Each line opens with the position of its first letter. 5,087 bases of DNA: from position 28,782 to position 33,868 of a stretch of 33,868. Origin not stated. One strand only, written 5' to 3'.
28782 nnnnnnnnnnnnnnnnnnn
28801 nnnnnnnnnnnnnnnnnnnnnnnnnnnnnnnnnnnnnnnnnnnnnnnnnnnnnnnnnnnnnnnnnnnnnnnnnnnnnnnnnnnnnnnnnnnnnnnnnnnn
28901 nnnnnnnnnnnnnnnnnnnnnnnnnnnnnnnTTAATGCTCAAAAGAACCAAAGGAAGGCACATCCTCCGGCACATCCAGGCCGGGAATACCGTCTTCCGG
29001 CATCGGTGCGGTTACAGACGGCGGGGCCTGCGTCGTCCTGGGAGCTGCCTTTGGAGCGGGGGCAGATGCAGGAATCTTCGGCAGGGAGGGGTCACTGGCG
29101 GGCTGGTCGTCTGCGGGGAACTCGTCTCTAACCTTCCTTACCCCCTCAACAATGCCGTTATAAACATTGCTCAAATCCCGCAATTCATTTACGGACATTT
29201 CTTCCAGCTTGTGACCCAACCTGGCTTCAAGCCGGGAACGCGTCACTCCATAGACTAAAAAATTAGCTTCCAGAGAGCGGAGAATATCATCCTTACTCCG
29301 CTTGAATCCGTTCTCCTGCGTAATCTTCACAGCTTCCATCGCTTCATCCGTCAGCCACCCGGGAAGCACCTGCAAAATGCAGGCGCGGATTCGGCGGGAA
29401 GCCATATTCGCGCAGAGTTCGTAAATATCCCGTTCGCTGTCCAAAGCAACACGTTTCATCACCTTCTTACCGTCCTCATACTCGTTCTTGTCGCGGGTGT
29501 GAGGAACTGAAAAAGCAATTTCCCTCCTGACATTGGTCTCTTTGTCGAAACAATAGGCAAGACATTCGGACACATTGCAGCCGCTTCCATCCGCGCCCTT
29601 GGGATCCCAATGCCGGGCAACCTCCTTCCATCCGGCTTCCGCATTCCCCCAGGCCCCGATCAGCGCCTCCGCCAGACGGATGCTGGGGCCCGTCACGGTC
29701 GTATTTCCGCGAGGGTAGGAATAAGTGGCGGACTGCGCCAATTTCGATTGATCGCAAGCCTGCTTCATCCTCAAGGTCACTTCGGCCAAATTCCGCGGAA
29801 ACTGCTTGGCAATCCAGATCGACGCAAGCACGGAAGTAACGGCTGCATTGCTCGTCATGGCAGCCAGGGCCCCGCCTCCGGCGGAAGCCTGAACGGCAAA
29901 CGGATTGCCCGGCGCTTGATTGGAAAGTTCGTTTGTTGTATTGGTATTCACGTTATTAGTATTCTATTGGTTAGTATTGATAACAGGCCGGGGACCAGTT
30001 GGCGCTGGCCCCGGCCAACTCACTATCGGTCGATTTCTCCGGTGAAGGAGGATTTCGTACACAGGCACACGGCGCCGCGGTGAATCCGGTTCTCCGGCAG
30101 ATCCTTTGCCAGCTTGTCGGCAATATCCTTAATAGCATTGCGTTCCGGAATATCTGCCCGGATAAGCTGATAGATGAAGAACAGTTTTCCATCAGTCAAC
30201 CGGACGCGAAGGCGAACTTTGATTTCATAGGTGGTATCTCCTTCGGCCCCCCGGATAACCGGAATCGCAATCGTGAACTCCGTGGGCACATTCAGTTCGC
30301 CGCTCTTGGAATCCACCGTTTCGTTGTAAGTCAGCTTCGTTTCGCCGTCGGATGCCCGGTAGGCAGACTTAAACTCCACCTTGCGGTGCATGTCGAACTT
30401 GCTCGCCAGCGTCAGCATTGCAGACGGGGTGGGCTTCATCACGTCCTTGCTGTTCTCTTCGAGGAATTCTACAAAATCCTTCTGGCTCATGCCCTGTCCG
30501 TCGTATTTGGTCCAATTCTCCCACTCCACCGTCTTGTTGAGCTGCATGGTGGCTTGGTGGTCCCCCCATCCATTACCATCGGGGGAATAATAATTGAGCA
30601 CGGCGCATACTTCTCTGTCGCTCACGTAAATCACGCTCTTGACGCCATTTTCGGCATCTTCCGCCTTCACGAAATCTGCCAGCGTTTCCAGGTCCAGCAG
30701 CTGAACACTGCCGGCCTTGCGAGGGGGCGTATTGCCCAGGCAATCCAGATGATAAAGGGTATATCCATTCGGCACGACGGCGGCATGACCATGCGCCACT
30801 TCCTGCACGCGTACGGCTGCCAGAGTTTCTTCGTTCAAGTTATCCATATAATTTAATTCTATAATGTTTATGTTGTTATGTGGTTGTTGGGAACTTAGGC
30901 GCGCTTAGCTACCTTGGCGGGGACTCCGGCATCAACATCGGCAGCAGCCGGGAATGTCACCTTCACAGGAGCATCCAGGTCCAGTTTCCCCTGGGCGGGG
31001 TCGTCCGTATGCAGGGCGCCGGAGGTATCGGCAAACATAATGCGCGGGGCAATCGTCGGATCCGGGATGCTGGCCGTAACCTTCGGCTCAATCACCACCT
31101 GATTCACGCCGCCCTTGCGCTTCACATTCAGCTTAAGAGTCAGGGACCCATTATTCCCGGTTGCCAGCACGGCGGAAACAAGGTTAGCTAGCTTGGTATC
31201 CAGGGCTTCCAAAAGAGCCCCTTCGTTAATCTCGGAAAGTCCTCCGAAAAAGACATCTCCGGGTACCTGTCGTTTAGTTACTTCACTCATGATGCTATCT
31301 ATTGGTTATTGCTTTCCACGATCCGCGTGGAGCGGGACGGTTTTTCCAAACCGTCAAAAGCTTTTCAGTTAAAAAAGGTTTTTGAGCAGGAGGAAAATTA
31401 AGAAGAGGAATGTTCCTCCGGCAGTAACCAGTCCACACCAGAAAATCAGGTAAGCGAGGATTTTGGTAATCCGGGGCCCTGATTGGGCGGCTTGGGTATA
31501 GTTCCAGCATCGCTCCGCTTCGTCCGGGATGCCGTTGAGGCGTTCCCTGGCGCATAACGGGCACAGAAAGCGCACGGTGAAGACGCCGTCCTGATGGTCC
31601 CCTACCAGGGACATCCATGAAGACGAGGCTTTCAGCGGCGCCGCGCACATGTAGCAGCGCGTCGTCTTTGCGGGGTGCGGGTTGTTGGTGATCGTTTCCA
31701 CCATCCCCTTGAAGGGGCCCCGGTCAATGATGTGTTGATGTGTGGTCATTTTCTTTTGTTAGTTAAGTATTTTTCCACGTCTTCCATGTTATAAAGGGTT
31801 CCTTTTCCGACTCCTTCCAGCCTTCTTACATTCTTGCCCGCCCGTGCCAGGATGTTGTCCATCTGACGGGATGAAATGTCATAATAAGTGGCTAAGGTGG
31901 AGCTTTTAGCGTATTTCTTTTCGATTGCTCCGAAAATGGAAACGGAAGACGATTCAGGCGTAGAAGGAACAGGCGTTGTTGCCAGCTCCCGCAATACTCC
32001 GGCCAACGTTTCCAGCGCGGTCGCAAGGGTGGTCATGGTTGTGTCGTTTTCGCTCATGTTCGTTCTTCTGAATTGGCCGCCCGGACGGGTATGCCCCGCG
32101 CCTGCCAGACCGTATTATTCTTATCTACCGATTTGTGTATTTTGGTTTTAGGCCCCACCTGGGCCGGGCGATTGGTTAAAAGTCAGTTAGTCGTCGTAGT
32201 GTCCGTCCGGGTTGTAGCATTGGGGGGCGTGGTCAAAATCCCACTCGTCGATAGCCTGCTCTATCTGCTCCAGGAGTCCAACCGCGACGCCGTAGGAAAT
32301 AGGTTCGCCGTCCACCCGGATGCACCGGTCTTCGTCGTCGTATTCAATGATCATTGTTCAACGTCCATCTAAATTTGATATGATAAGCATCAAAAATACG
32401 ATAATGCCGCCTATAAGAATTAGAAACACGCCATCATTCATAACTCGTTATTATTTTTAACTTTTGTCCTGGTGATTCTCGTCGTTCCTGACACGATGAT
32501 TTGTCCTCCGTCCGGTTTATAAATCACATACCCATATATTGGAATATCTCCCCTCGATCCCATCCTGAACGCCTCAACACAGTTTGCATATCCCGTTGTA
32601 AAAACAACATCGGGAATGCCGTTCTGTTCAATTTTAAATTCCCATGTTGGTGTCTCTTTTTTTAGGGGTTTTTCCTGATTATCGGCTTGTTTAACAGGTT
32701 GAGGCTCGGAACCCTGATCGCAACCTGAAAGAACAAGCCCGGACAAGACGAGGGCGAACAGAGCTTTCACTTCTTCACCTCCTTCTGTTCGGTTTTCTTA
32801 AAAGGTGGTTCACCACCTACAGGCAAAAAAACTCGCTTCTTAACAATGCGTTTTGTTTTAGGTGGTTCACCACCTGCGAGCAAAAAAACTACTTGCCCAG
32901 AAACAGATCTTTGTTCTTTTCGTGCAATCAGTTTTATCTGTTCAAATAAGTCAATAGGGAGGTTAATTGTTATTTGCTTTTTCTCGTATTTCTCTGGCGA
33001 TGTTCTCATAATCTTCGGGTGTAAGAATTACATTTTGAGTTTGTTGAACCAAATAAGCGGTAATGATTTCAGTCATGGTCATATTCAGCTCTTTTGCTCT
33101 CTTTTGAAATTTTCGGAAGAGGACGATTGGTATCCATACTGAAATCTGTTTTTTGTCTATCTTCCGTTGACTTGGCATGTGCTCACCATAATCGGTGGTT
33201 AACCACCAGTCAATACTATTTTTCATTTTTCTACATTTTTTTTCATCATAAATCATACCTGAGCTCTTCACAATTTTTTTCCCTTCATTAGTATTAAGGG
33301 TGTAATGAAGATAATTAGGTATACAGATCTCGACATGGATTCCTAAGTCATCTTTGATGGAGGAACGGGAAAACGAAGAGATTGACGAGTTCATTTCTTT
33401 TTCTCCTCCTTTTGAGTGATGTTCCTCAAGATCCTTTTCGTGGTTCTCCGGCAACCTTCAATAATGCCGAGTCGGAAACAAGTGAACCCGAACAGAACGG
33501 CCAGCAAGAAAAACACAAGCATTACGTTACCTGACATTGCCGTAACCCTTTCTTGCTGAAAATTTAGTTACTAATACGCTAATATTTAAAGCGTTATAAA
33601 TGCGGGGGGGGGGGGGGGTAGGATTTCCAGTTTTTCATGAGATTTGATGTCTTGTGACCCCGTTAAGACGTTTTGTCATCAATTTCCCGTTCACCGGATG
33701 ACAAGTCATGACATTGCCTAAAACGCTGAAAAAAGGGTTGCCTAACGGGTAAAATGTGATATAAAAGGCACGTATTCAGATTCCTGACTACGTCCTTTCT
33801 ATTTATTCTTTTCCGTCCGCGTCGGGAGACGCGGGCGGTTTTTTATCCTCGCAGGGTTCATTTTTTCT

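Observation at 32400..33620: Low-GC accessory island at the prophage right end: lipoprotein plus two paralogous RHH proteins and GGTGG(N4)CCACC palindromes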

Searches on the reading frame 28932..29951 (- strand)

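Call 22: search_protein_families(library=phrogs, max_evalue=0.001, proteins=[window:28932-29951:-])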
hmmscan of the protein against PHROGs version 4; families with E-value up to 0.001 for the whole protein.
window:28932-29951:- (339 aa): 1 family
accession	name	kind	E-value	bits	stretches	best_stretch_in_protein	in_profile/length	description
phrog_3657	-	unknown function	3e-72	244.1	1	20-289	13-264/289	-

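Call 94: search_protein_families(library=pfam, max_evalue=0.001, proteins=[window:28932-29951:-])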
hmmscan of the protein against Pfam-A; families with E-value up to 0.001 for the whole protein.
window:28932-29951:- (339 aa): 0 families

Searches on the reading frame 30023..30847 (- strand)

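Call 22: search_protein_families(library=phrogs, max_evalue=0.001, proteins=[window:30023-30847:-])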
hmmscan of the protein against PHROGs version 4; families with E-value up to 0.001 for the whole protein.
window:30023-30847:- (274 aa): 1 family
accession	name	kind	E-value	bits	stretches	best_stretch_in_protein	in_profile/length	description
phrog_210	-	unknown function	2.6e-54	185.3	1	13-258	23-270/274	-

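Call 94: search_protein_families(library=pfam, max_evalue=0.001, proteins=[window:30023-30847:-])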
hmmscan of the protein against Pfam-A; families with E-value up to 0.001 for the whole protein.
window:30023-30847:- (274 aa): 1 family
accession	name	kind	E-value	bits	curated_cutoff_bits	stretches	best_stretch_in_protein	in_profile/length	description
PF10065.14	DUF2303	-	7.4e-50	170.1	26.6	1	10-248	16-258/269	Uncharacterized conserved protein (DUF2303)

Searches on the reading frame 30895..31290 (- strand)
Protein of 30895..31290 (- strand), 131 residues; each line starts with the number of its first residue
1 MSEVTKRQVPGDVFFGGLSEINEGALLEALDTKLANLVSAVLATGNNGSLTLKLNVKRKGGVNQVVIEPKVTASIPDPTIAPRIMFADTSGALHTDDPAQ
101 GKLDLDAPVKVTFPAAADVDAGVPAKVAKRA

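Call 22: search_protein_families(library=phrogs, max_evalue=0.001, proteins=[window:30895-31290:-])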
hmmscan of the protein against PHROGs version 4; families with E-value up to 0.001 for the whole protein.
window:30895-31290:- (131 aa): 1 family
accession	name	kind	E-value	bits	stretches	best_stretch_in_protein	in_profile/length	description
phrog_204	-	unknown function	4.4e-20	73.1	1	18-116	30-128/143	-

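Call 94: search_protein_families(library=pfam, max_evalue=0.001, proteins=[window:30895-31290:-])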
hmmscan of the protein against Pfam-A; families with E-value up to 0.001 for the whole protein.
window:30895-31290:- (131 aa): 0 families

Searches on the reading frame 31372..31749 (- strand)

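Call 15: search_protein_families(library=pfam, max_evalue=1, proteins=[window:31372-31749:-])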
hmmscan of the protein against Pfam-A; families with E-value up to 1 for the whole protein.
seq(126 aa): 4 families
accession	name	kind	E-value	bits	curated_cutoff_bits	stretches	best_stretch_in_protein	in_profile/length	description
PF04423.19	Rad50_zn_hook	-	0.024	14.9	24.3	0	29-54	20-43/52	Rad50 zinc hook motif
PF02945.21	Endonuclease_7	-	0.064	13.6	23.6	1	26-71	20-63/82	Recombination endonuclease VII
PF23454.1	Zn_ribbon_Brz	-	0.1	13.6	27.9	0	62-79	7-24/58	Transcriptional regulator Brz zinc beta ribbon domain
PF06827.20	zf-FPG_IleRS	-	0.13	12.6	21.3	1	79-93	5-19/30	Zinc finger found in FPG and IleRS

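Call 16: search_protein_families(library=phrogs, max_evalue=1, proteins=[window:31372-31749:-])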
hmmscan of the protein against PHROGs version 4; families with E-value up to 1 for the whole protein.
seq(126 aa): 2 families
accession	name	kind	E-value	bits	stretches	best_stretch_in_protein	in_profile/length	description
phrog_2834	-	unknown function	0.081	13.8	1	24-70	10-59/78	-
phrog_19129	-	unknown function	0.23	12.7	1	31-68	71-107/111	-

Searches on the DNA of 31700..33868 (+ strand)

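Call 9: search_dna_similar(query=window:31700-33868:+, collection=phages, mode=near)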
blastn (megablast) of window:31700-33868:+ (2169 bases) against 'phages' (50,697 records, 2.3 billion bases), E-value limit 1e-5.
Records with a match: 1; places in all: 1; records where one place covers at least 80% of the query: 0.
Best place of each record, by identity: 80-90% 1.
By first word of the organism name: Akkermansia 1.
By host as written in the record: Akkermansia muciniphila NBRC 114322 1.
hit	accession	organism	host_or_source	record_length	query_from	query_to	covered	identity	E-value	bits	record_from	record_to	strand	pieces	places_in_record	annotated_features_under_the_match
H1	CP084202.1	Akkermansia phage DTMo-2021a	Akkermansia muciniphila NBRC 114322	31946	375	2145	71%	87.2%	0e+0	1733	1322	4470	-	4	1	record has no annotation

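Call 10: get_annotated_region(hit=H1, flank=3000)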
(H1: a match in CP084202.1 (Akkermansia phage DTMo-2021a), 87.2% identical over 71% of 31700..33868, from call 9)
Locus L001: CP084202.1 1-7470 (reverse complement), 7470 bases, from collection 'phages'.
description: Akkermansia phage DTMo-2021a, complete sequence.
organism: Akkermansia phage DTMo-2021a (NCBI taxid 2879120)
taxonomy: Viruses; Duplodnaviria; Heunggongvirae; Uroviricota; Caudoviricetes
host: Akkermansia muciniphila NBRC 114322; source: -; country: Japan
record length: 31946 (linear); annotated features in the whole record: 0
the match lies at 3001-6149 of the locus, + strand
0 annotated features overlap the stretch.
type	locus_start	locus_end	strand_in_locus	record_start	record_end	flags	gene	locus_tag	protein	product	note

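Call 49: search_rna_families(source=window, start=32300, end=33868, threshold=evalue, max_evalue=1)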
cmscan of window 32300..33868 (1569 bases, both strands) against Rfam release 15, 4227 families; matches with E-value up to 1: 2.
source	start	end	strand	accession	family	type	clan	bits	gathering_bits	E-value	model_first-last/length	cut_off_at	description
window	33243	33330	+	RF01180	snoR110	Gene; snRNA; snoRNA; HACA-box;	-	24.9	44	0.19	1-89/89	no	Small nucleolar RNA snoR110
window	32677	32748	+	RF03668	mir-1788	Gene; miRNA;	-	20.4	57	0.21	1-77/77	no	mir-1788 microRNA precursor family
